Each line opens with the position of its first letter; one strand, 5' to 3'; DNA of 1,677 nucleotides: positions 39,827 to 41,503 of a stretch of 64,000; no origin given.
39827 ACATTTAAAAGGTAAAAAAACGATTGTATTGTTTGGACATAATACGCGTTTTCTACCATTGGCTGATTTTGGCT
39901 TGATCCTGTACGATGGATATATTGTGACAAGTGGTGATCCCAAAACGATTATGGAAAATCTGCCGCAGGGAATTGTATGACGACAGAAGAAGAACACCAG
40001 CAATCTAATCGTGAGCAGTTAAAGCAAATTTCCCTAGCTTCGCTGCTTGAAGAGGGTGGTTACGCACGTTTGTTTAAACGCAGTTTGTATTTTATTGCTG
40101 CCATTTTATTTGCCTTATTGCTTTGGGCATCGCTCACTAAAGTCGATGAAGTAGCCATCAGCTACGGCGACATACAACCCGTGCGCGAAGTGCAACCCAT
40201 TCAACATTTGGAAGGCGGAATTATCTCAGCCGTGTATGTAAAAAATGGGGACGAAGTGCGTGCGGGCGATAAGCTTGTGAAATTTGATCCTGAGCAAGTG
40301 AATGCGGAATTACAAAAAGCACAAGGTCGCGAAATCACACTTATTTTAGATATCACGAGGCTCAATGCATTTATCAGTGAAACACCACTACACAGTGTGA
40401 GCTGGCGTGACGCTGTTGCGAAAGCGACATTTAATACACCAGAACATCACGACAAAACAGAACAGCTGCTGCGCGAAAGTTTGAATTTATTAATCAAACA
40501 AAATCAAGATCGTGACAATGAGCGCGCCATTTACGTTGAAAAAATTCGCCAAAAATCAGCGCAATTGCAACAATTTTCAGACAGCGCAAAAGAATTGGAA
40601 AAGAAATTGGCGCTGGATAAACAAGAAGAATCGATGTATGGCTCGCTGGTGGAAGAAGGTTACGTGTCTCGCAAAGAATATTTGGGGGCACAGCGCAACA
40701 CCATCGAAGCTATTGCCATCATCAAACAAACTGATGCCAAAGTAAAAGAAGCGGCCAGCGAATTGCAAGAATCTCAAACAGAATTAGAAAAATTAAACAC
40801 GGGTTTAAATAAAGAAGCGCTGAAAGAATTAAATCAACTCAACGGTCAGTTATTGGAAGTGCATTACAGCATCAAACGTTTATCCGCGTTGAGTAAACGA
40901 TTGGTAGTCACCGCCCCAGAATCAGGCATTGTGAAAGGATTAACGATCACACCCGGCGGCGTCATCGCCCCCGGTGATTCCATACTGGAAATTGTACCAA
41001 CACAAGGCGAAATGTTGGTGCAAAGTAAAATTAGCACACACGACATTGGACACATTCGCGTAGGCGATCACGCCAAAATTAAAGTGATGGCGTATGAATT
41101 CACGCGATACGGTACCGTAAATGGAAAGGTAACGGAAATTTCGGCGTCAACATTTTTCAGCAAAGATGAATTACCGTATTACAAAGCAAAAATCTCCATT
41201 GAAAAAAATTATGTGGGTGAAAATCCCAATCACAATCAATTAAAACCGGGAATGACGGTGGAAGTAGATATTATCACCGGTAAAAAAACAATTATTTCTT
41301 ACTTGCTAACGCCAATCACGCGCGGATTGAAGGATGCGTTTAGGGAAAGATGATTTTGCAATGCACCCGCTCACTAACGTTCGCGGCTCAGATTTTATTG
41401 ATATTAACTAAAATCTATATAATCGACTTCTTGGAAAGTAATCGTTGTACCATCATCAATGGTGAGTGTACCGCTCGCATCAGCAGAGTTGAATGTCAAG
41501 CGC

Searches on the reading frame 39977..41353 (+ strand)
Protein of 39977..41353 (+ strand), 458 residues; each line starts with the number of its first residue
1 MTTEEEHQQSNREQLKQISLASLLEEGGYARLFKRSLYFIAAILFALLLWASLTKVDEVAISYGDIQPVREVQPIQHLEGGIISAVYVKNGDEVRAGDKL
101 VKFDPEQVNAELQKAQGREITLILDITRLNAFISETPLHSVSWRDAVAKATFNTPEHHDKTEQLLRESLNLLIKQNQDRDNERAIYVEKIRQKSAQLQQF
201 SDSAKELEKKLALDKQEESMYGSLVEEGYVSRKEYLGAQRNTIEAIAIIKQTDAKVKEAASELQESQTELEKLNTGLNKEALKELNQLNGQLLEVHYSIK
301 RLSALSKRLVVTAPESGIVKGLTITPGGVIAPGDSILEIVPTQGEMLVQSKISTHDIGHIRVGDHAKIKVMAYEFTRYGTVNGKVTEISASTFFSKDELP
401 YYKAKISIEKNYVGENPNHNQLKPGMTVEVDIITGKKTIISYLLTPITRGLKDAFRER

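Call 14: search_protein_families(library=ncbifam, proteins=[window:39977-41353:+])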
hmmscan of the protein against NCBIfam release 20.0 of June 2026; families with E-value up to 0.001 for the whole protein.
window:39977-41353:+ (458 aa): 13 families
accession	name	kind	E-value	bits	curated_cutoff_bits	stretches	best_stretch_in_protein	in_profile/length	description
TIGR01843.1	type_I_hlyD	subfamily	1.1e-104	350.8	208.65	1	36-458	7-422/422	HlyD family type I secretion periplasmic adaptor subunit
TIGR01000.1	bacteriocin_acc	subfamily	4.1e-20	72.1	258.85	1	40-444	28-450/457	bacteriocin secretion accessory protein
TIGR00998.1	8a0101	subfamily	1.3e-16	60.5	390.8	1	80-395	50-288/334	EmrA/EmrK family multidrug efflux transporter periplasmic adaptor subunit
TIGR01730.1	RND_mfp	subfamily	1.8e-16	60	94.9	2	64-117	19-71/322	efflux RND transporter periplasmic adaptor subunit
TIGR03794.1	NHLM_micro_HlyD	equivalog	1.8e-16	60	156.2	1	37-390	23-338/421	NHLP bacteriocin system secretion protein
NF007785.0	PRK10476.1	equivalog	1.2e-13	50.6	376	1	171-390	95-286/347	multidrug transporter subunit MdtN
TIGR02971.1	heterocyst_DevB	subfamily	1.1e-12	48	129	1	180-387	76-280/327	ABC exporter membrane fusion protein, DevB family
NF002939.0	PRK03598.1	equivalog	1.5e-08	34.2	393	1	44-203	18-175/332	secretion protein HlyD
NF011715.0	PRK15136.1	equivalog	2.1e-07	29.9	563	0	307-387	214-291/390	multidrug efflux MFS transporter periplasmic adaptor subunit EmrA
TIGR00999.1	8a0102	subfamily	1.9e-06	27.2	319.3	1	283-434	65-203/271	CzcB/NccB family metal efflux transporter periplasmic adaptor subunit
NF007362.0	PRK09859.1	equivalog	2.8e-06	26.7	738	0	71-118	60-107/385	multidrug transporter subunit MdtE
NF033834.1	RND_adapt_MexA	exception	0.00026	20.2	750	0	79-142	70-133/373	multidrug efflux RND transporter periplasmic adaptor subunit MexA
NF008606.0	PRK11578.1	equivalog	0.00079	18.7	342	0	236-391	111-265/371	macrolide transporter subunit MacA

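Call 57: find_encoding_contigs(protein=window:39977-41353:+, flank=4000, max_places=6)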
Protein window:39977-41353:+ (458 aa): 24 contigs read that carry it; 6 places shown.
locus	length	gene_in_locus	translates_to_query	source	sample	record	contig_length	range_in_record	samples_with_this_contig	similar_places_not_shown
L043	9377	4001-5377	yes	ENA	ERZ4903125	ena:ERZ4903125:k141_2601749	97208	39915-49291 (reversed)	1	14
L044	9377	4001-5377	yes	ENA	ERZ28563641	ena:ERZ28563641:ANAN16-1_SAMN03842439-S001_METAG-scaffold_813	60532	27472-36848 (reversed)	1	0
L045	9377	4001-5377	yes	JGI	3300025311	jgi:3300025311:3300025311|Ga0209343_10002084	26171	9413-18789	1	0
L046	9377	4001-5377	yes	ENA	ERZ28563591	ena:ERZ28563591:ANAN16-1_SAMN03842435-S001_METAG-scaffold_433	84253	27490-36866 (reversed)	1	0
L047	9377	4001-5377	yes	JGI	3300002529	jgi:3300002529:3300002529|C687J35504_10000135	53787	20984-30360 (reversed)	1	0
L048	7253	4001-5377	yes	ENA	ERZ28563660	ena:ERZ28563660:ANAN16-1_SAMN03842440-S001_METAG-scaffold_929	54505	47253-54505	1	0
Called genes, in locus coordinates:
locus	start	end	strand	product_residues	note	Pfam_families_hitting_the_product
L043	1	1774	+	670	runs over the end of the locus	PF00664:ABC_membrane, PF00005:ABC_tran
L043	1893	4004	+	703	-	PF00664:ABC_membrane, PF00005:ABC_tran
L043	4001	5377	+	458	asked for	PF00364:Biotin_lipoyl (faint), PF25917:BSH_RND (weak), PF25994:HH_AprE, PF26002:Beta-barrel_AprE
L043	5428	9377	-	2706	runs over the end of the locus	-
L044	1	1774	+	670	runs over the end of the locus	PF00664:ABC_membrane, PF00005:ABC_tran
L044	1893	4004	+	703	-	PF00664:ABC_membrane, PF00005:ABC_tran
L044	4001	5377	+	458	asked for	PF00364:Biotin_lipoyl (faint), PF25917:BSH_RND (weak), PF25994:HH_AprE, PF26002:Beta-barrel_AprE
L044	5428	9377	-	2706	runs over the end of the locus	-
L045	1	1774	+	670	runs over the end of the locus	PF00664:ABC_membrane, PF00005:ABC_tran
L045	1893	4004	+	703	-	PF00664:ABC_membrane, PF00005:ABC_tran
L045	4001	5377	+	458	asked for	PF00364:Biotin_lipoyl (faint), PF25917:BSH_RND (weak), PF25994:HH_AprE, PF26002:Beta-barrel_AprE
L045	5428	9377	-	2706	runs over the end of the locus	-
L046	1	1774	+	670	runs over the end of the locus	PF00664:ABC_membrane, PF00005:ABC_tran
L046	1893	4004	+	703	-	PF00664:ABC_membrane, PF00005:ABC_tran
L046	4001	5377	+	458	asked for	PF00364:Biotin_lipoyl (faint), PF25917:BSH_RND (weak), PF25994:HH_AprE, PF26002:Beta-barrel_AprE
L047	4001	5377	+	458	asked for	PF00364:Biotin_lipoyl (faint), PF25917:BSH_RND (weak), PF25994:HH_AprE, PF26002:Beta-barrel_AprE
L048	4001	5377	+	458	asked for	PF00364:Biotin_lipoyl (faint), PF25917:BSH_RND (weak), PF25994:HH_AprE, PF26002:Beta-barrel_AprE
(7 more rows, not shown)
